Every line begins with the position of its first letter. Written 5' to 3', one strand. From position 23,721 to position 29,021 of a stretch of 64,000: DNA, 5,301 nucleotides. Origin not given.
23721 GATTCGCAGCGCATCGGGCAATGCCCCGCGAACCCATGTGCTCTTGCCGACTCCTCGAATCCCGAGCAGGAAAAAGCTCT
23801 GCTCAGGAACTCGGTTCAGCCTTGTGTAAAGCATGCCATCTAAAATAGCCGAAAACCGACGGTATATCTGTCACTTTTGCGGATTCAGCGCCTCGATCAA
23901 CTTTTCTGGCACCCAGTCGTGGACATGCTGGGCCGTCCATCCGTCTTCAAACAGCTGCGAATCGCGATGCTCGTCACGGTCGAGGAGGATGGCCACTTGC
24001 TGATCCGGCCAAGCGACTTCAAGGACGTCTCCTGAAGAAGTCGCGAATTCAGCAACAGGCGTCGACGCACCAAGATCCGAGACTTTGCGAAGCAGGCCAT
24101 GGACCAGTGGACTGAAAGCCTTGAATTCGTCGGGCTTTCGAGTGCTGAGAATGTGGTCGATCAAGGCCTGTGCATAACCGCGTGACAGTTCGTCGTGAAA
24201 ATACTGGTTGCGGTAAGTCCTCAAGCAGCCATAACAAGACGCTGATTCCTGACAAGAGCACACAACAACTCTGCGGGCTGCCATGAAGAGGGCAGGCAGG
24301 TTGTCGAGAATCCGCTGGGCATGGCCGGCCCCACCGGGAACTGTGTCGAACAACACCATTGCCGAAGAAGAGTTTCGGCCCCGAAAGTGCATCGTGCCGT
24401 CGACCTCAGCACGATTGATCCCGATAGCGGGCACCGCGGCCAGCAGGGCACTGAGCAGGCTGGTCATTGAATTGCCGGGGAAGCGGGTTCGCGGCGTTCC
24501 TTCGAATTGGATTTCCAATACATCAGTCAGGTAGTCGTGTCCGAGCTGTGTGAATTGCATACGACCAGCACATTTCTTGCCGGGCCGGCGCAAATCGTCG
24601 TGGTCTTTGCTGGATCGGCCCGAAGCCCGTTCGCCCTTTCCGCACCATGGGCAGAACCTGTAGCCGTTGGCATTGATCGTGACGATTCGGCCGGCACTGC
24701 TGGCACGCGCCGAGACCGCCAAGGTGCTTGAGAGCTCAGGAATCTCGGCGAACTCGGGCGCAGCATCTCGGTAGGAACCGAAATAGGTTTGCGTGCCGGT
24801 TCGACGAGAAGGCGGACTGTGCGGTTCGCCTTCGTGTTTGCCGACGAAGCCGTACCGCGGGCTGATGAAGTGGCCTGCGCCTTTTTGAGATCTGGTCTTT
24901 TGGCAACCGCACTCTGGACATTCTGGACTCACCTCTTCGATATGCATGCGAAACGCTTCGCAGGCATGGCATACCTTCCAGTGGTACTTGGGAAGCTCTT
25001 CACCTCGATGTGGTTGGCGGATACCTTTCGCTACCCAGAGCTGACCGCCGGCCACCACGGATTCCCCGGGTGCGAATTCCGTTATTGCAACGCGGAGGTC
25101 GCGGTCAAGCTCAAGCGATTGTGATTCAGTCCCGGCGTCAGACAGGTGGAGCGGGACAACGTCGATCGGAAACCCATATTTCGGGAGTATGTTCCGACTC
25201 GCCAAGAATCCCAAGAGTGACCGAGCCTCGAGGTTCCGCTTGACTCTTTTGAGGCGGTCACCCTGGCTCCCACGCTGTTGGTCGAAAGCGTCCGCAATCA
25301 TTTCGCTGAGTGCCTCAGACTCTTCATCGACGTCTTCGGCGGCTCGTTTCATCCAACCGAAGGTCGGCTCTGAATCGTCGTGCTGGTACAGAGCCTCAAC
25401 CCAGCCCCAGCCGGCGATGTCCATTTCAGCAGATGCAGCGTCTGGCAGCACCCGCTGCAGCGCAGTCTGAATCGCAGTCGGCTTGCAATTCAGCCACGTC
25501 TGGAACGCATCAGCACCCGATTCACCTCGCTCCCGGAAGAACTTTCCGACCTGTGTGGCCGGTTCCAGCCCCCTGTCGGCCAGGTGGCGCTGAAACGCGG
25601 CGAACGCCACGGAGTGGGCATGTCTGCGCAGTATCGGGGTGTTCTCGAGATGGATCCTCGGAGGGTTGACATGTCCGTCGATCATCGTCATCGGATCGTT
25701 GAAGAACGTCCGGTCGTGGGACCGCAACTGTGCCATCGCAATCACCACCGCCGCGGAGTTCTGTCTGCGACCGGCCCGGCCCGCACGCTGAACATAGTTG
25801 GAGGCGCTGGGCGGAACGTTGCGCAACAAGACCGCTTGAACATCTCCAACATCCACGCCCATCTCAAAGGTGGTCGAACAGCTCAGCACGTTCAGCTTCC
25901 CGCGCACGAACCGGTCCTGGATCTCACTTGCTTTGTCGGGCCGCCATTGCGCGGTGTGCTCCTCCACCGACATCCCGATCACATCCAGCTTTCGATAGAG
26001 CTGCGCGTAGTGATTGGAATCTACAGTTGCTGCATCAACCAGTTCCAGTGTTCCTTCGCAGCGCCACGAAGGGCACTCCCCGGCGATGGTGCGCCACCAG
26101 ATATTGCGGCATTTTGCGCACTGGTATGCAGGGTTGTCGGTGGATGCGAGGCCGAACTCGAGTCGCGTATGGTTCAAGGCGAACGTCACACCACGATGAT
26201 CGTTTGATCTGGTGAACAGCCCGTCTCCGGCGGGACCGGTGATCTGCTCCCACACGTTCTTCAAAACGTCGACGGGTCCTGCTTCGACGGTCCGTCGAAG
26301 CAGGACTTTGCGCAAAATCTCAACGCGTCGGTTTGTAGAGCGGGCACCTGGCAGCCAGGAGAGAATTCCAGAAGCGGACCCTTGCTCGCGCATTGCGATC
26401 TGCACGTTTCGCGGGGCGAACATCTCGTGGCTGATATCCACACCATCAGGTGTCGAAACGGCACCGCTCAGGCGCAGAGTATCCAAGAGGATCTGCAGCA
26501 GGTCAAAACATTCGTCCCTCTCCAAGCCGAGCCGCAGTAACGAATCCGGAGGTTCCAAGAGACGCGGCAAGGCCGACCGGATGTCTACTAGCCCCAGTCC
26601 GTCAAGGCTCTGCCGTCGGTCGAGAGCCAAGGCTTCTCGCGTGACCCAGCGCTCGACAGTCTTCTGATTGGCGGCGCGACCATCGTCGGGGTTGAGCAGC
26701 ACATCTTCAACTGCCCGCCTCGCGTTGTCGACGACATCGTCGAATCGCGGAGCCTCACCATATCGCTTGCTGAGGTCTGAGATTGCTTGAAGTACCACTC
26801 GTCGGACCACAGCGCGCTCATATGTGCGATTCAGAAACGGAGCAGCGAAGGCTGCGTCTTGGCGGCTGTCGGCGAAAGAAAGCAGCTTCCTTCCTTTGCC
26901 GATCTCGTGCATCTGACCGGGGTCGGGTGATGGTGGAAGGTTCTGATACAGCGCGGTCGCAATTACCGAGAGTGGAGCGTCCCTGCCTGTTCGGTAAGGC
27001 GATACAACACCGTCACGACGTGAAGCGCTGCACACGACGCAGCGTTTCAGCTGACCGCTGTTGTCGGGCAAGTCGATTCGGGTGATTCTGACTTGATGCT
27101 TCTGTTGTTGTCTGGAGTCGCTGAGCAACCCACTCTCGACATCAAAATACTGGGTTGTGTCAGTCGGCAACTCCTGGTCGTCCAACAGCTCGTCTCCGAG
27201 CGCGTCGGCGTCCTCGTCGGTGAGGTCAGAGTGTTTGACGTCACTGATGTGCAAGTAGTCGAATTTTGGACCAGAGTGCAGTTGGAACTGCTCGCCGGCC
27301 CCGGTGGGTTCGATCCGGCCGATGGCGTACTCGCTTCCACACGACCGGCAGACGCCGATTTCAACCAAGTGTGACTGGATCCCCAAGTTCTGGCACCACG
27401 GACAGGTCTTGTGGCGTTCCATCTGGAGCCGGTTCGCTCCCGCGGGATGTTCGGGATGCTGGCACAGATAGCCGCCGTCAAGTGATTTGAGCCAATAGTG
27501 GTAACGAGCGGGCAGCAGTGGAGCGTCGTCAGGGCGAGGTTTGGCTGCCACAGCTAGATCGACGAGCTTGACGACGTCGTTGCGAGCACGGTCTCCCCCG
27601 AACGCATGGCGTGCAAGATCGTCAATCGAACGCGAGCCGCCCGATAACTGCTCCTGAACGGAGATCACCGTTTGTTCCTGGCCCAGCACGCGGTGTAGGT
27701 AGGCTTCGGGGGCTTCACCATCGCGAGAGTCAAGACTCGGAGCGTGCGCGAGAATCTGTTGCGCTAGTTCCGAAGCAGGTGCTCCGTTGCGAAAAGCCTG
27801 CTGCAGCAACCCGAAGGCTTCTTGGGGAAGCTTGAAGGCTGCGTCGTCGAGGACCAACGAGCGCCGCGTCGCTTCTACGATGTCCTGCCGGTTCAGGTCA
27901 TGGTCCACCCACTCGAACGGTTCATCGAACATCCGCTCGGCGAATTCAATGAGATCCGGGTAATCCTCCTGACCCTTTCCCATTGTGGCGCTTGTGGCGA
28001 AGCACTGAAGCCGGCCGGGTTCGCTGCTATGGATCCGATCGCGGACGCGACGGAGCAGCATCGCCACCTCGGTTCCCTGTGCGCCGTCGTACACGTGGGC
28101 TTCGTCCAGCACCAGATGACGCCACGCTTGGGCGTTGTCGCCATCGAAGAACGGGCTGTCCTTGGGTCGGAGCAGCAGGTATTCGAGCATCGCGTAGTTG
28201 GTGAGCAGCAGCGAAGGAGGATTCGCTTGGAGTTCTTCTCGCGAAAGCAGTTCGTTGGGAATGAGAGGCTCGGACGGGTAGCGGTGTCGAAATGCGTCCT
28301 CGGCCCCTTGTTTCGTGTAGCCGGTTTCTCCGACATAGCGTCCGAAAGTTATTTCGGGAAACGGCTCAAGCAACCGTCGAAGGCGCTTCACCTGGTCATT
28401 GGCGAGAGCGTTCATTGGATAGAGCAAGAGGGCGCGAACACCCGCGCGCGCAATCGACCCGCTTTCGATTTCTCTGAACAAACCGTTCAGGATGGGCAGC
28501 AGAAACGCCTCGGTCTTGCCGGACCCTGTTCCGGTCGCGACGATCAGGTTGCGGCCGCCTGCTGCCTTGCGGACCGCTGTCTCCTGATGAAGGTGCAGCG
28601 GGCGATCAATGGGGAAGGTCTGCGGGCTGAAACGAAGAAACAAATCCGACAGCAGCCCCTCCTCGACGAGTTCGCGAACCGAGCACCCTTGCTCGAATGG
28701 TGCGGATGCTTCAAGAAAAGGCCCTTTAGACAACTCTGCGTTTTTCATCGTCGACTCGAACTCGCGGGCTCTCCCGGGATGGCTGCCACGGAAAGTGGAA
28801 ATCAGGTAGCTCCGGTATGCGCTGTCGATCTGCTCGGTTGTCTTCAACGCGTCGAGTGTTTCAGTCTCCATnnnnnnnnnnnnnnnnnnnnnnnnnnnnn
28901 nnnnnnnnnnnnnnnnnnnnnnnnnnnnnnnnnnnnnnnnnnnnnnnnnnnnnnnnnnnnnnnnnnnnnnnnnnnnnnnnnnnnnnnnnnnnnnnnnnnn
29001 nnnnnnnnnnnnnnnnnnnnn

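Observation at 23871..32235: Overlapping giant-gene pair (1124-aa unknown protein plus 1666-aa DExH/DUF1998-like helicase): Druantia type III-like candidate defence system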

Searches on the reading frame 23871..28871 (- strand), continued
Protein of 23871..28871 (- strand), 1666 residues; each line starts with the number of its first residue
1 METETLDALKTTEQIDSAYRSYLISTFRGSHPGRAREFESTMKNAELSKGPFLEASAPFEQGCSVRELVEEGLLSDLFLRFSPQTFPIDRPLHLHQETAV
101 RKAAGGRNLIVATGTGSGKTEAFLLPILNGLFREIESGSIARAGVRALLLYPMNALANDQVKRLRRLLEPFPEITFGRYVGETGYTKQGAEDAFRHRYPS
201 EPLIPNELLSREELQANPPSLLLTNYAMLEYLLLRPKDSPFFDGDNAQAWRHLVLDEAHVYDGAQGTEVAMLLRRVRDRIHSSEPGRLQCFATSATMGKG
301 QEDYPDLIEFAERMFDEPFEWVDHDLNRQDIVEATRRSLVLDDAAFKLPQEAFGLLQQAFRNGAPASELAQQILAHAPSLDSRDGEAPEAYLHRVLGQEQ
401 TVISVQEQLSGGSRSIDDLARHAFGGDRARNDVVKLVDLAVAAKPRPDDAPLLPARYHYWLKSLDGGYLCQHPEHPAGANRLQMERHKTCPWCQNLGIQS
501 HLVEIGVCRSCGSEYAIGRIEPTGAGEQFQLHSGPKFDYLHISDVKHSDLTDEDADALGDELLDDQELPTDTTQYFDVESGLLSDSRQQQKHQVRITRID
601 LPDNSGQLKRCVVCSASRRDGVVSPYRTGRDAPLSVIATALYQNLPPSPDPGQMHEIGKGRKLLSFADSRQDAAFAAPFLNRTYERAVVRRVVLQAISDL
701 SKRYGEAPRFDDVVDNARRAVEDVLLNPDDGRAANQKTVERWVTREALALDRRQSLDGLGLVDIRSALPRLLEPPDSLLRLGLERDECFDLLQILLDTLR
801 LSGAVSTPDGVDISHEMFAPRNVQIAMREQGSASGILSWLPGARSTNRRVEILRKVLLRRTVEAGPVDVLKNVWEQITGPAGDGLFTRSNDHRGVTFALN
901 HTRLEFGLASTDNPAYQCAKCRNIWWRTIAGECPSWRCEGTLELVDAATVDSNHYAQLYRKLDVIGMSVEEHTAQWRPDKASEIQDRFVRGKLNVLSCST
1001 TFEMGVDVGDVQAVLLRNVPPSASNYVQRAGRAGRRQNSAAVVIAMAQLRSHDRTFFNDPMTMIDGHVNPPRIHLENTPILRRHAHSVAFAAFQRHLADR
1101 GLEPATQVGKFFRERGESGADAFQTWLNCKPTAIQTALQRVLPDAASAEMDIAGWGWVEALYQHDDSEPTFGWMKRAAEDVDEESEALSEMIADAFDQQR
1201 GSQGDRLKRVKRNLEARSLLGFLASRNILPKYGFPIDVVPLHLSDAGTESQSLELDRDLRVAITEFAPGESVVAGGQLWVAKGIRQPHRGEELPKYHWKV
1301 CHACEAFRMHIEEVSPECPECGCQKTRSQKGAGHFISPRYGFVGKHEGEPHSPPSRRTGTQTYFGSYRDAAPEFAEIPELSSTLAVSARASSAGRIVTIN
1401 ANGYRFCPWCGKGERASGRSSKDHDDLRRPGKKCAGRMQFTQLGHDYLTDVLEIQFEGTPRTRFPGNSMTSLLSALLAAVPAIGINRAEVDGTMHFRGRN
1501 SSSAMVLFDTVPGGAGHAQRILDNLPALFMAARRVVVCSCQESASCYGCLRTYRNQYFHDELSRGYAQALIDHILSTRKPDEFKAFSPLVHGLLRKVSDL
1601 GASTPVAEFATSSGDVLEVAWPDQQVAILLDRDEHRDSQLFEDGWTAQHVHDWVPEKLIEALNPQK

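Call 109: get_annotated_region(hit=H47, flank=3500)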
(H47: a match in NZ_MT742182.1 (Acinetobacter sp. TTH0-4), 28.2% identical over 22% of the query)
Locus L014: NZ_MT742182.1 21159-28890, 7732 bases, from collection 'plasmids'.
description: Acinetobacter sp. TTH0-4 strain 1BD1 plasmid pR4WN_1BD1, complete sequence
organism: Acinetobacter sp. TTH0-4 (NCBI taxid 1646498)
taxonomy: Bacteria; Pseudomonadota; Gammaproteobacteria; Moraxellales; Moraxellaceae; Acinetobacter; Acinetobacter sp. TTH0-4
host: -; source: -; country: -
typing (MOB-suite, as given by PLSDB): mobilizable; relaxase MOBP,MOBP,MOBP
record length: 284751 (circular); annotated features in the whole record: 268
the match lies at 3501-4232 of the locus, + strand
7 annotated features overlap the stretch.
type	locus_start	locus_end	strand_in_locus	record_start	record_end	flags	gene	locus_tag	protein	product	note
CDS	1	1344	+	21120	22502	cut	-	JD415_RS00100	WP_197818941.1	hypothetical protein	-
CDS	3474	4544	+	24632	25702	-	-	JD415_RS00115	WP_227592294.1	STY4851/ECs_5259 family protein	-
CDS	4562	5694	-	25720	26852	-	-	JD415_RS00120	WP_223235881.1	IS3 family transposase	-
CDS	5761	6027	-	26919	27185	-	-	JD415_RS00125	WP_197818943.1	hypothetical protein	-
CDS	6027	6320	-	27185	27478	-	-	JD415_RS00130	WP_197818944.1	hypothetical protein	-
CDS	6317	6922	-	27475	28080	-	-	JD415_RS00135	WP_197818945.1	TnsA endonuclease N-terminal domain-containing protein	-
CDS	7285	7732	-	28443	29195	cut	-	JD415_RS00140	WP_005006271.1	hypothetical protein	-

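Call 110: get_annotated_region(hit=H49, flank=3500)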
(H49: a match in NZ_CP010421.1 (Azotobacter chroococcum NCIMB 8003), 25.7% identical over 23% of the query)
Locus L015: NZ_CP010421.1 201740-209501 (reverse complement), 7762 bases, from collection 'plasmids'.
description: Azotobacter chroococcum NCIMB 8003 plasmid pAcX50f, complete sequence
organism: Azotobacter chroococcum NCIMB 8003 (NCBI taxid 1328314)
taxonomy: Bacteria; Pseudomonadota; Gammaproteobacteria; Pseudomonadales; Pseudomonadaceae; Azotobacter; Azotobacter chroococcum; Azotobacter chroococcum NCIMB 8003
host: -; source: cell culture,soil; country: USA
typing (MOB-suite, as given by PLSDB): mobilizable; relaxase MOBH
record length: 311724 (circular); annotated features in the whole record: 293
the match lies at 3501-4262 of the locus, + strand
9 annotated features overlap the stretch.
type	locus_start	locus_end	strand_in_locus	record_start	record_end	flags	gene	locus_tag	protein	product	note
CDS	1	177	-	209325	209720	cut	-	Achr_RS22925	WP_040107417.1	hypothetical protein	-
CDS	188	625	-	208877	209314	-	-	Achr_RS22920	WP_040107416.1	RES family NAD+ phosphorylase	-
CDS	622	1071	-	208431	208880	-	-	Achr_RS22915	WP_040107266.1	antitoxin Xre/MbcA/ParS toxin-binding domain-containing protein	-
CDS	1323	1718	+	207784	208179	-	-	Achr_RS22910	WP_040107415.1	hypothetical protein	-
CDS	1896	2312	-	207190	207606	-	-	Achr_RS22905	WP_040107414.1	type II toxin-antitoxin system VapC family toxin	-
CDS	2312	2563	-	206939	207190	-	-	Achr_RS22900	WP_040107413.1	type II toxin-antitoxin system Phd/YefM family antitoxin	-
CDS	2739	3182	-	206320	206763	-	-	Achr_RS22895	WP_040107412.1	hypothetical protein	-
CDS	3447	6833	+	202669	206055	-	-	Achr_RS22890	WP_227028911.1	STY4851/ECs_5259 family protein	-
CDS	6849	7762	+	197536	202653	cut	-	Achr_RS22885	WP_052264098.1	DEAD/DEAH box helicase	-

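Call 130: search_protein_families(library=ncbifam, proteins=[L008:3357-6716:+], max_evalue=0.01)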
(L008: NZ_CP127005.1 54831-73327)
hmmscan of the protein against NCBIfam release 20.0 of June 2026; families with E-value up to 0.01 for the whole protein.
L008:3357-6716:+ (1119 aa): 1 family
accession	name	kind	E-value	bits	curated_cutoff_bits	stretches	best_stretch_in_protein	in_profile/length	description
NF038336.1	YjiT_fam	subfamily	1.1e-293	977.2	150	1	13-1107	1-1089/1090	STY4851/ECs_5259 family protein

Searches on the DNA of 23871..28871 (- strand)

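Call 61: search_dna_similar(query=window:23871-28871:-, collection=ecoli_genomes, mode=near, max_rows=3)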
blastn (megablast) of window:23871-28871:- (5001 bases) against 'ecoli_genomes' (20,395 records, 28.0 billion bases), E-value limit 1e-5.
No match.

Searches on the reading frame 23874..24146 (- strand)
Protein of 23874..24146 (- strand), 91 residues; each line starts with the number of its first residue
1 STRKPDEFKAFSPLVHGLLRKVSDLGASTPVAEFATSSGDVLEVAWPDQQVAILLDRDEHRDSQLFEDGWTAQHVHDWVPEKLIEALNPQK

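Call 68: search_protein_families(library=pfam, proteins=[window:23874-24146:-], max_evalue=10)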
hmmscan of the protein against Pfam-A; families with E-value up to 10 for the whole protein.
seq(91 aa): 0 families

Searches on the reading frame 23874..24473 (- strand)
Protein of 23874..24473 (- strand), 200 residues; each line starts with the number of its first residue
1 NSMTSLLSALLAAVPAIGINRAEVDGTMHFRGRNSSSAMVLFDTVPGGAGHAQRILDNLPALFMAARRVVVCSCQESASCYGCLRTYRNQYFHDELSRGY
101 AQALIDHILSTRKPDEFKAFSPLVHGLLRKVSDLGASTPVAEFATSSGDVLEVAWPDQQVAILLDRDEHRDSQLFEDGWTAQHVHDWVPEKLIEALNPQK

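Call 124: predict_structure(protein=window:23874-24473:-)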
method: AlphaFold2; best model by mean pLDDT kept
length: 200 residues; sequences in the alignment: 1
mean_pLDDT: 37.0   pTM: 0.32
mean pLDDT of the five models: 37.0, 36.3, 32.8, 32.1, 30.4
residues with pLDDT >= 90: 0; 70-90: 0; 50-70: 13; < 50: 187
segments of 3 or more residues with pLDDT < 50: 1-11, 13-54, 72-200
pLDDT, mean of each block of 10 residues (from residue 1): 38 41 36 41 38 50 51 42 38 28 28 30 42 39 33 37 37 29 31 30
secondary structure, 60 per line:
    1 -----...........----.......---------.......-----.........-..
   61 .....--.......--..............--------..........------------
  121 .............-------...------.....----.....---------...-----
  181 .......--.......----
elements in order: H6-16 H21-27 E37-43 H49-57 H59-65 E68-74 H77-90 H99-108 H121-133 E141-143 E150-154 E159-163 H181-187 H190-196

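Call 125: search_protein_families(library=pfam, alignment_id=A6, max_evalue=10)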
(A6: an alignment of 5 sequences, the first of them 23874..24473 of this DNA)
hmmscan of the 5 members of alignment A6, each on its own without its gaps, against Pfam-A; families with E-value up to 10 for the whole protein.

A. member 1, window:23874-24473:- (200 aa): 2 families
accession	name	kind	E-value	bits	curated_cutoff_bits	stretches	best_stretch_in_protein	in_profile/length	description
PF09369.15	MZB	-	4e-11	43.9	24.2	1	10-84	5-80/80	MrfA Zn-binding domain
PF06945.18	DUF1289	-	0.017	15.4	27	1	70-88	5-23/47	Protein of unknown function (DUF1289)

B. families by the number of members that match (of 5 scanned): 5 families
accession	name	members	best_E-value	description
PF09369.15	MZB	5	5.1e-16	MrfA Zn-binding domain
PF06945.18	DUF1289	5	0.012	Protein of unknown function (DUF1289)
PF06809.16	NPDC1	1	0.046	Neural proliferation differentiation control-1 protein (NPDC1)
PF24866.1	DUF7732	1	0.11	Domain of unknown function (DUF7732)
PF01795.25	Methyltransf_5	1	0.19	MraW methylase family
